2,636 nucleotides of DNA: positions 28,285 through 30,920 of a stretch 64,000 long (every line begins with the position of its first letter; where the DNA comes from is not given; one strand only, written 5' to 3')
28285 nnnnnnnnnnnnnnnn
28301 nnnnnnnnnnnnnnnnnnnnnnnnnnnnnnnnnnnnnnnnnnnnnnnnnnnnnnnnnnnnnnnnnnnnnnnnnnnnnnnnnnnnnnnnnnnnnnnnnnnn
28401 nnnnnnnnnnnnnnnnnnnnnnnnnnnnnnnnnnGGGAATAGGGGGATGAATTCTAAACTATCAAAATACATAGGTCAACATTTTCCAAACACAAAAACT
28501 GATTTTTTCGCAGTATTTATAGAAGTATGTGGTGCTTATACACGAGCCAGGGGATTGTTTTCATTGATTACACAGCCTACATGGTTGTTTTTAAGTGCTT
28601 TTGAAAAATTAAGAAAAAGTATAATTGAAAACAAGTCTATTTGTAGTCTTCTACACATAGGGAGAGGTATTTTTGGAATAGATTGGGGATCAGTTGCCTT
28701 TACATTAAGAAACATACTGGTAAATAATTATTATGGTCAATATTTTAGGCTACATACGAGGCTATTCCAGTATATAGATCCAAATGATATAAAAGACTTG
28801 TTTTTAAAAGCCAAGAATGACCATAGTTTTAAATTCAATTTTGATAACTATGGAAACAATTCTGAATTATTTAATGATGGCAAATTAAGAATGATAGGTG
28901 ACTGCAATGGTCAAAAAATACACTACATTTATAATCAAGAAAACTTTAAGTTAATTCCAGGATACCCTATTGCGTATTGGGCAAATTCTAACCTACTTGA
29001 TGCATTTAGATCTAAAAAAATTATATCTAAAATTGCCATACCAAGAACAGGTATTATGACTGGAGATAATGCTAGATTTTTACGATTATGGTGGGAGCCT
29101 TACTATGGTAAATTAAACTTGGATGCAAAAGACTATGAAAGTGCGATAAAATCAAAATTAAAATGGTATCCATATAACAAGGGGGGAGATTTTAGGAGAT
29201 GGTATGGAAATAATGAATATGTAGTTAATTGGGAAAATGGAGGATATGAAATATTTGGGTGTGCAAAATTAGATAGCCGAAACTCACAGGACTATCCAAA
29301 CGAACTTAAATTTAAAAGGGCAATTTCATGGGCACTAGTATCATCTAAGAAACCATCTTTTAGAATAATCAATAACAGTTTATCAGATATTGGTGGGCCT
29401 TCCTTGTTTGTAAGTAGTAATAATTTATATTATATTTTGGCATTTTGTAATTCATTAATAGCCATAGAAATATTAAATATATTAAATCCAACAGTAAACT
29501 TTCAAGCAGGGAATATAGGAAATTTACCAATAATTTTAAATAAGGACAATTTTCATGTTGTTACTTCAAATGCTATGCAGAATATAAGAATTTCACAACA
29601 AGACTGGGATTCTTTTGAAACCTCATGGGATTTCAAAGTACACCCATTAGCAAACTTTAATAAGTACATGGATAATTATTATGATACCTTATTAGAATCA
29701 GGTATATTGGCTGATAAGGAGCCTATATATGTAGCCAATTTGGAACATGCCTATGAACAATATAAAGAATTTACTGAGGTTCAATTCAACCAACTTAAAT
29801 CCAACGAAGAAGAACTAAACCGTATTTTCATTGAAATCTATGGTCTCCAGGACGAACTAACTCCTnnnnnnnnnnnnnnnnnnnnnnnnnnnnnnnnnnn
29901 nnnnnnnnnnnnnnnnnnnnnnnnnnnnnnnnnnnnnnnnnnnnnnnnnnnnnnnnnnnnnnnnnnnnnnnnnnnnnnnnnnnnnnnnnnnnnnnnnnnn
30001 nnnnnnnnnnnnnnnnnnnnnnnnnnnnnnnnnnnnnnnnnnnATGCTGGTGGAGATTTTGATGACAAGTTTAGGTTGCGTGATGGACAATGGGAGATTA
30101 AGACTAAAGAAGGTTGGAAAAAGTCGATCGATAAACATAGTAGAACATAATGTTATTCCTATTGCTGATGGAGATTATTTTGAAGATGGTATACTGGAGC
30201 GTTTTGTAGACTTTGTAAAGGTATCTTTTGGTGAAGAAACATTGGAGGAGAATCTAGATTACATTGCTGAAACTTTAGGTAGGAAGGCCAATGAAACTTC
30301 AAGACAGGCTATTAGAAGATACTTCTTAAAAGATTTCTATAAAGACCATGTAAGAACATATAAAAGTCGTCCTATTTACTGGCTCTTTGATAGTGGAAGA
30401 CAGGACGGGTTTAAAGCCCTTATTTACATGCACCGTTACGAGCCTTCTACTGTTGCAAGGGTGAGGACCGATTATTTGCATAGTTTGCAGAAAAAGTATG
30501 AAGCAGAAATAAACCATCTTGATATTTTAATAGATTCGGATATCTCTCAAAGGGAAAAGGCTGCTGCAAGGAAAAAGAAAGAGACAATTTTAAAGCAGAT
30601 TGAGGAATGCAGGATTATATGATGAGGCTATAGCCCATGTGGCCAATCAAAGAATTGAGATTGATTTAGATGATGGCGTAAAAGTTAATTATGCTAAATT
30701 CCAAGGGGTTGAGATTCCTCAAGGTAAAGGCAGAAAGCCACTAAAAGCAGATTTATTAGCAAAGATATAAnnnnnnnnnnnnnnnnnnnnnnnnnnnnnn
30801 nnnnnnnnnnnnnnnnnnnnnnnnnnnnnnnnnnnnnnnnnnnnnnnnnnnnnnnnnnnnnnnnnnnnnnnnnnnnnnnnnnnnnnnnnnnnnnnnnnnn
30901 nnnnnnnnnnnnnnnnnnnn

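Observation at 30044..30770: pglX is split by two independent +1 frameshifts, so BREX is probably silenced or phase-variable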

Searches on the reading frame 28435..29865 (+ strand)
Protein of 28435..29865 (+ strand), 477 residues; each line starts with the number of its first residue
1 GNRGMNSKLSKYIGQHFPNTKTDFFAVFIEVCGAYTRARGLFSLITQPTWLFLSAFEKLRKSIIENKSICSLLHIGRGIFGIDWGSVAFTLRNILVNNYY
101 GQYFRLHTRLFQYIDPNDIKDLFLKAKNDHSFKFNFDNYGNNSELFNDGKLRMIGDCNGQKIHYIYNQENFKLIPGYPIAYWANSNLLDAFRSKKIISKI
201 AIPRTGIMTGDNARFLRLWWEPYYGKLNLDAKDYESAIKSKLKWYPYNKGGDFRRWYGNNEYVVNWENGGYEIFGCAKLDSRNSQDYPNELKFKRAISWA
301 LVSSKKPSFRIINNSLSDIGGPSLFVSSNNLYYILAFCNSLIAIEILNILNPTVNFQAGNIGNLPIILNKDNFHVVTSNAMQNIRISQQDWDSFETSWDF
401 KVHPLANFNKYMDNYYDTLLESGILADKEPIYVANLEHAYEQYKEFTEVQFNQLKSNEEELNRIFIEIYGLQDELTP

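Call 20: find_related_loci(query=window:28435-29865:+, collection=genome_contigs, flank=10000)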
Query seq(477 aa) (477 aa) in genome_contigs; peptide patterns used: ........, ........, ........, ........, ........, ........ (x = any residue, [..] = any of these).
133 stretches matched a pattern; 94 encode a relative of the query (tblastn E <= 1e-3); the best 80 are kept; 80 distinct loci.
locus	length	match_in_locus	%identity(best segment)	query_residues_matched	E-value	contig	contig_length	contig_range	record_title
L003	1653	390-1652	100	1-421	0e+0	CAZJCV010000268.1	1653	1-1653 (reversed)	MAG TPA_asm: uncultured Lachnospiraceae bacterium isolate SRP192927_co8_192 genome assembly, contig: NODE_85378_length_1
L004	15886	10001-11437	41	1-477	2e-114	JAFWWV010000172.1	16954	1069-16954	MAG: Clostridia bacterium isolate RGIG6143 Sheep_Rectum-1__c906519, whole genome shotgun sequence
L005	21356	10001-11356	41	1-477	2e-97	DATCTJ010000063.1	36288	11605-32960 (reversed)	MAG TPA_asm: Lutibacter sp. isolate SMAG_U7328 k141_137638, whole genome shotgun sequence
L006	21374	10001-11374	39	1-477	9e-98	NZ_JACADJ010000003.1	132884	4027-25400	Desulfobacter latus strain AcRS2 NODE_13_length_132884_cov_36.383452, whole genome shotgun sequence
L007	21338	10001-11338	40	1-477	1e-95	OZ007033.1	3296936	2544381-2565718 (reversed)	MAG: uncultured Bacteroidales bacterium isolate metabat2_pooled_hifiasm.1162 MAG genome assembly, chromosome: 1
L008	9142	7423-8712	37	1-477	1e-95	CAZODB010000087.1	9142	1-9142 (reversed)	MAG TPA_asm: uncultured Herbinix sp. isolate SRP294416_co2_143 genome assembly, contig: NODE_11754_length_9142_cov_5.622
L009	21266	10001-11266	38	1-476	1e-90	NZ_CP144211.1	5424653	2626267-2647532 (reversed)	Desulfosporosinus paludis strain SB140 chromosome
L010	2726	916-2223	38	6-477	8e-89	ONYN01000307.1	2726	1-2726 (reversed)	uncultured Clostridiales bacterium isolate RUG762 genome assembly, contig: k87_59769823, whole genome shotgun sequence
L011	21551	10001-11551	38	1-477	1e-85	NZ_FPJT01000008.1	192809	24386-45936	Ruminococcus sp. XPD3002, whole genome shotgun sequence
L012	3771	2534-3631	37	1-405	6e-86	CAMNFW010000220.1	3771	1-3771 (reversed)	MAG: uncultured Ruminococcus sp. isolate SRR1222429_bin.119_metaWRAP_v1.3_MAG genome assembly, contig: NODE.85190_length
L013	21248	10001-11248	37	4-477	1e-84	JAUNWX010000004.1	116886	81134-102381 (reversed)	MAG: Lachnospiraceae bacterium isolate S9M_St_59 NODE_50_length_116886_cov_30.304346, whole genome shotgun sequence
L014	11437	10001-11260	37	4-477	3e-84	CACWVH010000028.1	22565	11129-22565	MAG: uncultured Ruminococcus sp. isolate RUG10944 genome assembly, contig: RUG10944_asm_28, whole genome shotgun sequenc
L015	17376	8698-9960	35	1-477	3e-84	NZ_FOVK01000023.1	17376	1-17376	Proteiniclasticum ruminis strain ML2, whole genome shotgun sequence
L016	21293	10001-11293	35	1-477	3e-84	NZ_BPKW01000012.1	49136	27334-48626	Leuconostoc inhae strain DSM 15101 contig12, whole genome shotgun sequence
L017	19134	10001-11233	36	12-477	6e-84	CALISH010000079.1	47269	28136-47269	MAG TPA_asm: uncultured Solobacterium sp. isolate ERR589484_bin.50_CONCOCT_v1.1_MAG genome assembly, contig: ERZ772945.2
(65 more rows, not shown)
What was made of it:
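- Tried and rejected: It ends before the sites (call 20).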

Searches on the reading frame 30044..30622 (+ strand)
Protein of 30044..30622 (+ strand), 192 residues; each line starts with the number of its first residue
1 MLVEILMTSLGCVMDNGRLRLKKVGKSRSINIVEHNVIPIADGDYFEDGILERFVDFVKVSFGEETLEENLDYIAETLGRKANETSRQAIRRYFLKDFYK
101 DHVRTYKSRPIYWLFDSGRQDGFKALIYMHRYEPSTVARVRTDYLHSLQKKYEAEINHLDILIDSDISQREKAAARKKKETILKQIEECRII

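Call 4: search_protein_families(library=pfam, proteins=[window:30044-30622:+])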
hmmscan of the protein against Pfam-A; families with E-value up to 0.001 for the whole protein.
window:30044-30622:+ (192 aa): 0 families

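Call 5: search_protein_families(library=padloc, proteins=[window:30044-30622:+])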
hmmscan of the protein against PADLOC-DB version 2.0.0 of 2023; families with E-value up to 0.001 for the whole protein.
window:30044-30622:+ (192 aa): 14 families
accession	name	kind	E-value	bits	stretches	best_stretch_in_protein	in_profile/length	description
PDLC02521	PglX|PglXI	-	1.7e-72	242.9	1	31-190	975-1134/1174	PglX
PDLC03600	REase_MTase_IIG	-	9.8e-69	230.4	1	21-190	989-1158/1205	Type IIG restriction enzyme-methyltransferase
PDLC02516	PglX|PglXI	-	3.3e-64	215.6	1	27-189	385-547/593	PglX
PDLC02517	PglX|PglXI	-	4e-54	182.2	1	34-189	502-656/707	PglX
PDLC02531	PglX|PglXI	-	7.9e-45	151.5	1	34-188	160-312/359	PglX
PDLC02641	DrmMI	-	2.3e-41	139.7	1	23-183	956-1117/1161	DrmMI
PDLC02540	PglX|PglXI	-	1e-10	40.2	1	126-181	6-61/106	PglX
PDLC02523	PglX|PglXI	-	2.1e-10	37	1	83-177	1045-1137/1428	PglX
PDLC02528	PglX|PglXI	-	4.9e-10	35.8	1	51-179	893-1011/1125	PglX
PDLC02518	PglX|PglXI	-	1e-07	28.1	1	29-183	1015-1175/1412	PglX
PDLC02539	PglX|PglXI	-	7e-07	26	1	34-188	511-651/706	PglX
PDLC02532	PglX|PglXI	-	1.4e-06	24.9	1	85-172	433-523/682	PglX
PDLC02534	PglX|PglXI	-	4.4e-06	24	1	47-135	140-224/389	PglX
PDLC02449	BrxA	-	0.00047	18.2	1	64-158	30-120/236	BrxA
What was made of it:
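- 30127..30622 (+): pglX fragment 2, in the +1 frame (ORF 30044-30622; PglX homology starts at about 30127). Corresponds to BrxX residues ~994-1159. PADLOC PglX profile 975-1134, E 1.7e-72 (call 5).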

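Call 8: find_encoding_contigs(protein=window:30044-30622:+, flank=6000, max_places=10)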
Protein window:30044-30622:+ (192 aa): no gene with exactly this product is on record in the collection.

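Call 70: find_homologous_proteins(query=window:30044-30622:+, max_evalue=1e-40)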
Query window:30044-30622:+ (192 aa): 1819 proteins with E <= 1e-40 among 2575 candidates; the best 120 are listed.
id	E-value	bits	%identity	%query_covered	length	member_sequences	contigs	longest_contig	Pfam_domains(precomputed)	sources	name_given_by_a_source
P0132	1.4e-94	333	81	98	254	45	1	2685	-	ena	-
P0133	4.5e-86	305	84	83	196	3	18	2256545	-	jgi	jgi:type II restriction/modification system DNA methylase subunit YeeA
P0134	3.3e-84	299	77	92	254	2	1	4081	-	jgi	jgi:type II restriction/modification system DNA methylase subunit YeeA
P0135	3.3e-83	296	75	92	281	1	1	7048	-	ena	-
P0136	8.7e-81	288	73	92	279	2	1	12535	-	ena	-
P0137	2.1e-79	284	72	91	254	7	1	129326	-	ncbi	ncbi:MAG: hypothetical protein ACOX42_11125 [Clostridia bacterium]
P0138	8.5e-77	275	73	90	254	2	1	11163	-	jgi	jgi:type II restriction/modification system DNA methylase subunit YeeA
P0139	7.8e-75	269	77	82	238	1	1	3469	-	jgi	-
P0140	1.3e-74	268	67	91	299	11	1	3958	-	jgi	jgi:hypothetical protein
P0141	4.6e-72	260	64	91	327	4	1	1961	-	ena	-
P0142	2.6e-71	257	69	81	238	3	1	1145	-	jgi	jgi:type II restriction/modification system DNA methylase subunit YeeA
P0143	1.2e-70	255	73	80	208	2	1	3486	-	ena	-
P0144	3.6e-70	254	71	81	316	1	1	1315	-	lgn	-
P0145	9.8e-70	252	91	66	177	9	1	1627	-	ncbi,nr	ncbi:MAG: SAM-dependent methyltransferase, partial [Clostridiales bacterium]|nr:SAM-dependent methyl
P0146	2.8e-69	251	67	85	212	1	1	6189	-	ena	-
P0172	1.7e-58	216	60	81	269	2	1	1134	-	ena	-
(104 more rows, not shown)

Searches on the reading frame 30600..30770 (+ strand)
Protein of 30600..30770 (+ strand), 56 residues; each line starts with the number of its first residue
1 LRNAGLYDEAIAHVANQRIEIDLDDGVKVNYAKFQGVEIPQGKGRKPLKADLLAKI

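Call 4: search_protein_families(library=pfam, proteins=[window:30600-30770:+])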
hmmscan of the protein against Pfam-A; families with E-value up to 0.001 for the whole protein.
window:30600-30770:+ (56 aa): 0 families

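Call 5: search_protein_families(library=padloc, proteins=[window:30600-30770:+])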
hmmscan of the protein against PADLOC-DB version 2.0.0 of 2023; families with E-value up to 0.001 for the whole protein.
window:30600-30770:+ (56 aa): 7 families
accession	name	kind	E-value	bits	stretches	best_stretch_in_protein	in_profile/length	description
PDLC02517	PglX|PglXI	-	5.4e-15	52.9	1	4-55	656-706/707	PglX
PDLC02516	PglX|PglXI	-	4.3e-13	46.8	1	4-41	547-584/593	PglX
PDLC03600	REase_MTase_IIG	-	5.7e-13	45.7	1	6-48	1159-1203/1205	Type IIG restriction enzyme-methyltransferase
PDLC02521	PglX|PglXI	-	1.1e-12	44.8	1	6-37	1135-1166/1174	PglX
PDLC02641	DrmMI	-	1.1e-07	28.2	1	7-37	1126-1156/1161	DrmMI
PDLC02540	PglX|PglXI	-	1.8e-07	29.7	1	7-34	72-99/106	PglX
PDLC02531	PglX|PglXI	-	6.1e-07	26.8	1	9-35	319-345/359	PglX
